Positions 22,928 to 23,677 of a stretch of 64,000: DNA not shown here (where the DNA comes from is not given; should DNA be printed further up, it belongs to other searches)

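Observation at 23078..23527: Cys-rich MerR-family regulator co-transcribed with the stator genes motA/motB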

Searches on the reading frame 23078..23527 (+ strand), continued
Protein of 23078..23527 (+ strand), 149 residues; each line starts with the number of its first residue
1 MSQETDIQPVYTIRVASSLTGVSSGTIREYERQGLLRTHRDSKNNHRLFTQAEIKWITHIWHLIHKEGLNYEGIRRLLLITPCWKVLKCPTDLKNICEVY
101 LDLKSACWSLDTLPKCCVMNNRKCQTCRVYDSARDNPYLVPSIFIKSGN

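Call 71: fold_search(model_id=the predicted structure, library=pdb)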
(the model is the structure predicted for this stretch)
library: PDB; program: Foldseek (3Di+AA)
matches with E <= 10: 266; with E <= 0.001: 0
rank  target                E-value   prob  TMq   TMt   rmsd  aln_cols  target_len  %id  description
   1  5c8f                  4.3e-03  1.00  0.41  0.23   4.0        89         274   25  Crystal structure of light-exposed full-length Thermus thermophilus CarH bound to cobalamin (released 2015-09-30)
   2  4r4e_B                4.5e-03  1.00  0.41  0.71   4.2        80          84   31  Structure of GlnR-DNA complex (released 2015-03-04)
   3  5d90_C                5.1e-03  1.00  0.37  0.42   1.6        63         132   28  Crystal structure of HiNmlR, a MerR family regulator lacking the sensor domain, bound to promoter DNA (released 2016-06-29)
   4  4r4e_A                7.3e-03  1.00  0.39  0.67   1.7        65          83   35  Structure of GlnR-DNA complex (released 2015-03-04)
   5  4wls_A                8.7e-03  1.00  0.38  0.50   1.6        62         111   31  Crystal structure of the metal-free (repressor) form of E. Coli CUER, a copper efflux regulator, bound to COPA promote (released 2015-09-02)
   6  5c8d_D                1.2e-02  1.00  0.38  0.21   7.2        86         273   23  Crystal structure of full-length Thermus thermophilus CarH bound to adenosylcobalamin (dark state) (released 2015-09-30)
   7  5c8e_B                1.3e-02  1.00  0.42  0.24   4.3        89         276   28  Crystal structure of Thermus thermophilus CarH bound to adenosylcobalamin and a 26-bp DNA segment (released 2015-09-30)
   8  5d90_B                1.3e-02  1.00  0.42  0.49   5.9        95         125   26  Crystal structure of HiNmlR, a MerR family regulator lacking the sensor domain, bound to promoter DNA (released 2016-06-29)
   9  1q05_B                1.3e-02  1.00  0.39  0.45   7.8        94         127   22  Crystal structure of the Cu(I) form of E. coli CueR, a copper efflux regulator (released 2003-09-16)
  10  5i44_G                1.5e-02  1.00  0.39  0.81   1.4        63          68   24  Structure of RacA-DNA complex; P21 form (released 2016-05-04)
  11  7tec_A                1.6e-02  1.00  0.40  0.80   2.0        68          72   31  Structure of the Listeria monocytogenes GlnR-DNA complex to 3.45 Angstrom (released 2022-06-29)
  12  5c8d_E                1.8e-02  1.00  0.39  0.21   5.4        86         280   23  Crystal structure of full-length Thermus thermophilus CarH bound to adenosylcobalamin (dark state) (released 2015-09-30)
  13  5i44_A                1.9e-02  1.00  0.39  0.82   1.4        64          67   23  Structure of RacA-DNA complex; P21 form (released 2016-05-04)
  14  1q06_B                1.9e-02  1.00  0.39  0.45   1.6        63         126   30  Crystal structure of the Ag(I) form of E. coli CueR, a copper efflux regulator (released 2003-09-16)
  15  5d90_A                1.9e-02  1.00  0.41  0.48   6.3        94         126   22  Crystal structure of HiNmlR, a MerR family regulator lacking the sensor domain, bound to promoter DNA (released 2016-06-29)
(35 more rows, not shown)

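Call 74: find_encoding_contigs(protein=P0032, flank=6000, max_places=1)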
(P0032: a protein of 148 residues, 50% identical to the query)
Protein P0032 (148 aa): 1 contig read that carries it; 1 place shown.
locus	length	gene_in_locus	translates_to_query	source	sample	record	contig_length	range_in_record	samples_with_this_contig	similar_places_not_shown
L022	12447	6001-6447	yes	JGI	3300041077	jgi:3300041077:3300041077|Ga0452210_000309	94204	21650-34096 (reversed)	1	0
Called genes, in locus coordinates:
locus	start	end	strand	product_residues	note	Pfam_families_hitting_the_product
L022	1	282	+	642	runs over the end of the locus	PF02985:HEAT (faint), PF12755:Vac14_Fab1_bd (faint), PF13513:HEAT_EZ (faint), PF13646:HEAT_2, PF21581:SCD (faint), PF00514:Arm (faint), PF03130:HEAT_PBS (faint), PF13646:HEAT_2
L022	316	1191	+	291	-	PF03705:CheR_N, PF01739:CheR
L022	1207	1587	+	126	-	PF00072:Response_reg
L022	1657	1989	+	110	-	PF00072:Response_reg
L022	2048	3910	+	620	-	PF01627:Hpt, PF02895:H-kinase_dim, PF02518:HATPase_c, PF01584:CheW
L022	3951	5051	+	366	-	PF00072:Response_reg, PF01339:CheB_methylest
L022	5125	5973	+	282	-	PF08668:HDOD, PF01966:HD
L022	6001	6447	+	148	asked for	PF00376:MerR (weak), PF13411:MerR_1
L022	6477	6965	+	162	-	PF01584:CheW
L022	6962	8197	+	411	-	PF11871:DUF3391, PF13487:HD_5, PF01966:HD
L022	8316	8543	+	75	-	-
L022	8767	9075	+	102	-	PF06005:ZapB (weak)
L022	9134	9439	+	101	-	PF05164:ZapA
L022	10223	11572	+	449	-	PF05496:RuvB_N, PF13191:AAA_16 (faint), PF00004:AAA, PF07728:AAA_5 (weak), PF16193:AAA_assoc_2, PF12002:MgsA_C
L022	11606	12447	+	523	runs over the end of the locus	PF12072:RNase_Y_N, PF00013:KH_1, PF01966:HD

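Call 75: find_encoding_contigs(protein=P0022, flank=6000, max_places=1)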
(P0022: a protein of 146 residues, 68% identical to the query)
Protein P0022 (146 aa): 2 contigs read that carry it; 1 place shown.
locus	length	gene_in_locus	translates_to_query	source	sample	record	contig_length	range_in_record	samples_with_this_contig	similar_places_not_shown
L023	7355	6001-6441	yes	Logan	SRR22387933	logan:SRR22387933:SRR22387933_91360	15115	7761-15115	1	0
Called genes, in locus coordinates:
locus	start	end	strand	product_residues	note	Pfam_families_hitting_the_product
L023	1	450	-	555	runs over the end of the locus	PF00460:Flg_bb_rod (weak), PF22638:FlgK_D1, PF21158:flgK_1st_1, PF06429:Flg_bbr_C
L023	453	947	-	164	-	PF05130:FlgN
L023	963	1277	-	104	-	PF04316:FlgM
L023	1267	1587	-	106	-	PF10135:Rod-binding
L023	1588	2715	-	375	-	PF02119:FlgI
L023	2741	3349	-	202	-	PF02107:FlgH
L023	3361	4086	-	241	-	PF08666:SAF (weak), PF13144:ChapFlgA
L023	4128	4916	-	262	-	PF00460:Flg_bb_rod, PF22692:LlgE_F_G_D1, PF06429:Flg_bbr_C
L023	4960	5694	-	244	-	PF00460:Flg_bb_rod (weak), PF22692:LlgE_F_G_D1, PF06429:Flg_bbr_C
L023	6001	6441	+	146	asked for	PF00376:MerR, PF13411:MerR_1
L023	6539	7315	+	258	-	PF20560:MotA_N, PF01618:MotA_ExbB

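Call 79: find_related_loci(query=A1, collection=metagenome_contigs, flank=4000)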
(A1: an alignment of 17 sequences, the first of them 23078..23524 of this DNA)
Query A1 (149 aa) in metagenome_contigs; peptide patterns used: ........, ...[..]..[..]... (x = any residue, [..] = any of these).
135 stretches matched a pattern; 19 encode a relative of the query (tblastn E <= 1e-3); 19 distinct loci.
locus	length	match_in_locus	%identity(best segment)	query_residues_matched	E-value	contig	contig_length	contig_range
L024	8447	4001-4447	91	1-149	8e-94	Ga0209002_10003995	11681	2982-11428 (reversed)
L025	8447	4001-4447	90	1-149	6e-93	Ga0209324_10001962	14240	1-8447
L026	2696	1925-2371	90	1-149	3e-95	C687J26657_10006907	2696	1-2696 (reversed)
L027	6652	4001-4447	83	1-149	7e-89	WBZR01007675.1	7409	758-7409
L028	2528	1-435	87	5-149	5e-91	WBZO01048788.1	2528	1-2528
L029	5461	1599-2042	84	1-148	2e-88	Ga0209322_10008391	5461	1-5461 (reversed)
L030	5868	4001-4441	84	1-147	2e-88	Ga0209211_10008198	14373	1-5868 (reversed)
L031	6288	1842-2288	86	1-149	4e-88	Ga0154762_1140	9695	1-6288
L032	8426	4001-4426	71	1-142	3e-72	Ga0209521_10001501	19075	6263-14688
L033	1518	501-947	70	1-149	6e-76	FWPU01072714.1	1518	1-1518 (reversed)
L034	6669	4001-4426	72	1-142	2e-71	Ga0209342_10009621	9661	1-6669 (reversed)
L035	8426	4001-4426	70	1-142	1e-69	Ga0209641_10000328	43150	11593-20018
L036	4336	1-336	88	38-149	1e-67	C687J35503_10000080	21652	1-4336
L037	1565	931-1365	59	1-139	5e-56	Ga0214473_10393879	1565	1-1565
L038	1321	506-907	53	8-141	3e-52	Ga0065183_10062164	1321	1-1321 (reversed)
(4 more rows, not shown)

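Call 84: search_solved_structures(query=window:23078-23524:+, max_evalue=0.01, show_alignments=4)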
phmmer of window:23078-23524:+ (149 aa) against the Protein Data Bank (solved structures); distinct sequences matched with E-value up to 0.01: 15.
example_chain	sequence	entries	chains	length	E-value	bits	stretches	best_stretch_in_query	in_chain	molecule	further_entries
4r4e_B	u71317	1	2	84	1.5e-06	31.3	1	8-79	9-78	HTH-type transcriptional regulator GlnR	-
2jml_A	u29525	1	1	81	1.9e-06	30.9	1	12-71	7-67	DNA BINDING DOMAIN/TRANSCRIPTIONAL REGULATOR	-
7tec_A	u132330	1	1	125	2.6e-05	27.2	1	8-78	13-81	HTH-type transcriptional regulator GlnR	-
5e01_A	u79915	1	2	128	9.6e-05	25.4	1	10-78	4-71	Uncharacterized HTH-type transcriptional regulator HI_0186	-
5d8c_A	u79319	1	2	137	0.00011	25.2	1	10-78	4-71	MerR family regulator protein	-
5d90_B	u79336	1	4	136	0.00012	25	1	11-78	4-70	MerR family regulator protein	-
3gp4_A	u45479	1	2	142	0.00024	24.1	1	12-76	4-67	Transcriptional regulator, MerR family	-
6ldi_G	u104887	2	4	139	0.0018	21.3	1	16-73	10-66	HTH-type transcriptional regulator CueR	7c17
1q05_A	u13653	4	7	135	0.002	21.1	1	16-73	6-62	Transcriptional regulator cueR | HTH-type transcriptional regulator CueR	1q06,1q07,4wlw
6jgf_A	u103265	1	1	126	0.0022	21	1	20-78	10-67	CadR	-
6xh7_G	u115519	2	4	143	0.0022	21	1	16-73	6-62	HTH-type transcriptional regulator CueR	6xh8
6jyw_A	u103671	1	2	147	0.0025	20.8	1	20-79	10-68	CadR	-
6jgv_A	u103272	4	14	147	0.003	20.6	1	20-78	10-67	CadR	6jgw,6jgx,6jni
4wls_A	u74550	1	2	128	0.0033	20.4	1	16-72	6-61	HTH-type transcriptional regulator CueR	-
4ua1_A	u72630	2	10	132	0.0078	19.2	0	18-80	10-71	Regulatory protein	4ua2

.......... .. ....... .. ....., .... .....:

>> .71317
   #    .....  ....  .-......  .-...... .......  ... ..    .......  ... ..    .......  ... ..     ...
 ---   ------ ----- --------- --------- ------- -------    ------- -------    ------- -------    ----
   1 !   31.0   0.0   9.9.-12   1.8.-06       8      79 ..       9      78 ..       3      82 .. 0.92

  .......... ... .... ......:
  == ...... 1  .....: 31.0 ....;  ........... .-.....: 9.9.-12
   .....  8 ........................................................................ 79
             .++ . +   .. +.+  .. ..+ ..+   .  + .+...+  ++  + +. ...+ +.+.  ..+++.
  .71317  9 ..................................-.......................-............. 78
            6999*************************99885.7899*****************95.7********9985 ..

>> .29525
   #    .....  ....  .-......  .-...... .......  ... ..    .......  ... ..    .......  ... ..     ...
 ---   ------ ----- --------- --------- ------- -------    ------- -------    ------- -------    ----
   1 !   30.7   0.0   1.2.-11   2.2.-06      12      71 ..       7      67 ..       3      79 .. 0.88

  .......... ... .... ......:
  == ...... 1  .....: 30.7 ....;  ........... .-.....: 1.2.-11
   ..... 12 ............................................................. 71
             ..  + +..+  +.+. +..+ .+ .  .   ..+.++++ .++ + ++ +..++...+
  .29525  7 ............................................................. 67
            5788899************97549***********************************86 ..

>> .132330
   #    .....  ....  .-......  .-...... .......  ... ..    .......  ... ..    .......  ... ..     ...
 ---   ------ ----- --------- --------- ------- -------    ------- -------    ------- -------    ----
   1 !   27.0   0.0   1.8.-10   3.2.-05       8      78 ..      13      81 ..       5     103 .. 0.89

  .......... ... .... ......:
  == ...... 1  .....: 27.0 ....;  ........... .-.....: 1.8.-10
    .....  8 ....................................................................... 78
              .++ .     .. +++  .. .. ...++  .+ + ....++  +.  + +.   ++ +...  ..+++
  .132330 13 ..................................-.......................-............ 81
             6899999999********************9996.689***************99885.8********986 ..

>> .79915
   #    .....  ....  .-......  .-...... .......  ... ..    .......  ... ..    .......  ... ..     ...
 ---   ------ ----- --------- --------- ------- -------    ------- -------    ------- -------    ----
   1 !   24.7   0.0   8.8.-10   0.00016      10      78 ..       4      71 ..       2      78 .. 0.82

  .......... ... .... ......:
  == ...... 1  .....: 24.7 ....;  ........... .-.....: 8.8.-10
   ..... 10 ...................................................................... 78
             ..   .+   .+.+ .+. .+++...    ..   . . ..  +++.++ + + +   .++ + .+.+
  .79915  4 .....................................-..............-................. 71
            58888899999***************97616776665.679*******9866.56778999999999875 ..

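Call 89: find_encoding_contigs(protein=P0286, flank=5000, max_places=2)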
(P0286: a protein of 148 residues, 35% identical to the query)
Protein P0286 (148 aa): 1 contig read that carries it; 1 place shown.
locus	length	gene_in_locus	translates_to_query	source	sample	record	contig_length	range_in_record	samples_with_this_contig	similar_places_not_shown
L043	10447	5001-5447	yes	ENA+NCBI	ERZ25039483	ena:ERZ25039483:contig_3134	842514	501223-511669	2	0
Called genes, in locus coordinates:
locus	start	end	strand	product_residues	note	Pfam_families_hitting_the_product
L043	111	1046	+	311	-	PF00005:ABC_tran, PF13304:AAA_21, PF13732:DrrA1-3_C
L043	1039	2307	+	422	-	PF12679:ABC2_membrane_2, PF12698:ABC2_membrane_3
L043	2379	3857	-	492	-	PF01433:Peptidase_M1, PF13860:FlgD_ig (faint), PF18962:Por_Secre_tail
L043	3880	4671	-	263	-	PF17900:Peptidase_M1_N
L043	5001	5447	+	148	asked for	PF00376:MerR, PF13411:MerR_1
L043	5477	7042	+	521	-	PF14537:Cytochrom_c3_2 (faint), PF14522:Cytochrome_C7 (faint), PF11783:Cytochrome_cB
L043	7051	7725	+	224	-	PF01292:Ni_hydr_CYTB, PF14358:DUF4405 (faint)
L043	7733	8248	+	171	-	PF04143:Sulf_transp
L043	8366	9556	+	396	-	PF04143:Sulf_transp, PF00581:Rhodanese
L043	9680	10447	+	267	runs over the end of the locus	PF00085:Thioredoxin, PF13098:Thioredoxin_2, PF13905:Thioredoxin_8 (weak), PF14561:TPR_20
